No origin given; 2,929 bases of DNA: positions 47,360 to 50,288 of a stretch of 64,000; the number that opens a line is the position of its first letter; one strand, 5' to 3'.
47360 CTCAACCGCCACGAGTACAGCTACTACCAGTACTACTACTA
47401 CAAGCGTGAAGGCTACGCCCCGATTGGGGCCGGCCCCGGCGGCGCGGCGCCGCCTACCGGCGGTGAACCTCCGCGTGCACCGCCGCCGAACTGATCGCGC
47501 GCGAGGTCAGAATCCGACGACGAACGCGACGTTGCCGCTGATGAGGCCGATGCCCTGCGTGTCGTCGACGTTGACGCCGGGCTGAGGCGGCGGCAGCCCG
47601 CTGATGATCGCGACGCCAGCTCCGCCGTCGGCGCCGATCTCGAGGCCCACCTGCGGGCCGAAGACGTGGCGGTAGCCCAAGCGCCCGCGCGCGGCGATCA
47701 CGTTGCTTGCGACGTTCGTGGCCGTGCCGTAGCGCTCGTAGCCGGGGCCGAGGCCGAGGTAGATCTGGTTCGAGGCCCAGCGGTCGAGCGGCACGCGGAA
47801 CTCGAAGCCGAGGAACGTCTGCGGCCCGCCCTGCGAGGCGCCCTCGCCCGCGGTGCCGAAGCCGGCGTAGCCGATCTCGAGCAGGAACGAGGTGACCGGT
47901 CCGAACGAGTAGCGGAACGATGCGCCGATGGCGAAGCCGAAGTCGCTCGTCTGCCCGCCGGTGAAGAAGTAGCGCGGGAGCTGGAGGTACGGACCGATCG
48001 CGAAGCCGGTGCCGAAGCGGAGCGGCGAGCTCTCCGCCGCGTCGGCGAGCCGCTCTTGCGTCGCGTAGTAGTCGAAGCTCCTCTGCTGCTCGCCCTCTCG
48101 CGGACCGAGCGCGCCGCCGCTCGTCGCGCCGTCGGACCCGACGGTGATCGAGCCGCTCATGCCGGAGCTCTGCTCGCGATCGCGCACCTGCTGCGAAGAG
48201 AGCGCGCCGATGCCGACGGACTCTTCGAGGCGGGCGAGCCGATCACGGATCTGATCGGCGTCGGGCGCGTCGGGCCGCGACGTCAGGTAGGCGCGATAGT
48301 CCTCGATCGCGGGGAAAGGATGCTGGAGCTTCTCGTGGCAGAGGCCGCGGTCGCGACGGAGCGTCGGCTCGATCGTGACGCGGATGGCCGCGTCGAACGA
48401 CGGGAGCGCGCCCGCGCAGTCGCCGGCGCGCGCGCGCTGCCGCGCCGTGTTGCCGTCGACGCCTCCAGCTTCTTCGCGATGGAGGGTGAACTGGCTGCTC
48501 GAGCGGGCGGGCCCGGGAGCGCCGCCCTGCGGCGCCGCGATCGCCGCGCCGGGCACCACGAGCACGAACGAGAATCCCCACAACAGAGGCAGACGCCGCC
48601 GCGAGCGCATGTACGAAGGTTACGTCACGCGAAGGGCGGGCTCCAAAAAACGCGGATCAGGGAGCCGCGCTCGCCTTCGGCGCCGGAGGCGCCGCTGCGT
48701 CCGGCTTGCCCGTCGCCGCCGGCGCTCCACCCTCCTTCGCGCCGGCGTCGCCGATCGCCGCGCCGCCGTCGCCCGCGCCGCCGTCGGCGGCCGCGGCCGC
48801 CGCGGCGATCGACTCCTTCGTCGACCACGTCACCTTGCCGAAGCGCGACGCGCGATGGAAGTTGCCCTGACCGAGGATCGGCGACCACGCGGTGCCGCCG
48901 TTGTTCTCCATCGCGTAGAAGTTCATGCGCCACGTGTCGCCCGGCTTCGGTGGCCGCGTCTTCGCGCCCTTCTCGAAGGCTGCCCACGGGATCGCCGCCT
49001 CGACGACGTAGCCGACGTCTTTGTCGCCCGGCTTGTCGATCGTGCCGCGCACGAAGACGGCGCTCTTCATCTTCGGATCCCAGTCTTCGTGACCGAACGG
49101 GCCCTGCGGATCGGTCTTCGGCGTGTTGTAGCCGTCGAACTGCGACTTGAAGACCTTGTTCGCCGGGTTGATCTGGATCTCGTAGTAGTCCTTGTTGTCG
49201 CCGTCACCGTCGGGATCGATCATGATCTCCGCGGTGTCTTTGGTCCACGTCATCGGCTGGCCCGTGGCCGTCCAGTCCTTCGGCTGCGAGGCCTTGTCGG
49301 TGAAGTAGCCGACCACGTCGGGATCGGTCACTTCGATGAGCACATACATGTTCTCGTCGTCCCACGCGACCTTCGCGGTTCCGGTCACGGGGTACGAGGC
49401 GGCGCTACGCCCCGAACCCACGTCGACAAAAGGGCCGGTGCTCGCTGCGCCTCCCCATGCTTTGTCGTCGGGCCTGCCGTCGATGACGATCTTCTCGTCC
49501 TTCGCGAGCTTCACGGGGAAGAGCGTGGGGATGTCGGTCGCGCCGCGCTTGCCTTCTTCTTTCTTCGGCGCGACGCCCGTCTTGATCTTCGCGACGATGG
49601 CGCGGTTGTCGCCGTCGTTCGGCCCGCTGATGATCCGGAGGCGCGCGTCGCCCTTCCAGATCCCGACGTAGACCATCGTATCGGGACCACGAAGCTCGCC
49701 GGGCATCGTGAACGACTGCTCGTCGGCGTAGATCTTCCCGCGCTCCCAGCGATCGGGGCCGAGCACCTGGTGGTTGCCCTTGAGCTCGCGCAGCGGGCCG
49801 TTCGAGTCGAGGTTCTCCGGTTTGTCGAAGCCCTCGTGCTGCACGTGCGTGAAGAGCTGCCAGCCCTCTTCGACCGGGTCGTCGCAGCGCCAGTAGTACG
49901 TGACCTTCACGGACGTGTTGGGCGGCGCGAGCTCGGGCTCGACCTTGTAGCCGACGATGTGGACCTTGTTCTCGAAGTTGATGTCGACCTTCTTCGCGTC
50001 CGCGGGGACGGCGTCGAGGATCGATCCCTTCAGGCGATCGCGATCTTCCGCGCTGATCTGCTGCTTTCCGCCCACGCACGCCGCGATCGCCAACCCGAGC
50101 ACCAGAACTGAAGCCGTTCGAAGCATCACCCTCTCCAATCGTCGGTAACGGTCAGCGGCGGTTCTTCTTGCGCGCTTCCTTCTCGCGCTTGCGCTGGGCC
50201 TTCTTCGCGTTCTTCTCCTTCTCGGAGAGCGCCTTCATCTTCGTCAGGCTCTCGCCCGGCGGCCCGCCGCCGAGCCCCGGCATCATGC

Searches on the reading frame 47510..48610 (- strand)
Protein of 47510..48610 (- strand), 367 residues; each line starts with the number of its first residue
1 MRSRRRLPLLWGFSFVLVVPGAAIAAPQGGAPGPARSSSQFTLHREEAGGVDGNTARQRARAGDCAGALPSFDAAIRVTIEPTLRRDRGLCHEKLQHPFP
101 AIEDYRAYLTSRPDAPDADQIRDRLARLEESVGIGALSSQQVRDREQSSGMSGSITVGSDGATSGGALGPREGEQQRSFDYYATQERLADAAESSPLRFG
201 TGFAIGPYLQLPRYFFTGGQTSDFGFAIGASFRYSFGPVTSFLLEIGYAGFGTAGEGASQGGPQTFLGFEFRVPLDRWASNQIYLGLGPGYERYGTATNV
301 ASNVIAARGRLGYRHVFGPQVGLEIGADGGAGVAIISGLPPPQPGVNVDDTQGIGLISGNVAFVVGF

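Call 69: search_protein_families(library=pfam, proteins=[window:47510-48610:-], max_evalue=0.00001)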
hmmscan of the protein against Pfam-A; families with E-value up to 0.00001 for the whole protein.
window:47510-48610:- (367 aa): 1 family
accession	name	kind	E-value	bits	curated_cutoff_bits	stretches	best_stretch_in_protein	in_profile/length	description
PF13371.12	TPR_9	-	1.2e-10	41.7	35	1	81-126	28-73/73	Tetratricopeptide repeat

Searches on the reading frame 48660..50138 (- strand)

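Call 69: search_protein_families(library=pfam, proteins=[window:48660-50138:-], max_evalue=0.00001)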
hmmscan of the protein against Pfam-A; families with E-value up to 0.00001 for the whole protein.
window:48660-50138:- (493 aa): 1 family
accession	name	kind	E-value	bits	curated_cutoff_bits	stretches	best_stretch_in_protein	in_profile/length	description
PF06452.16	CBM9_1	-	2.2e-16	60.8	23.4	1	219-437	1-181/185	Carbohydrate family 9 binding domain-like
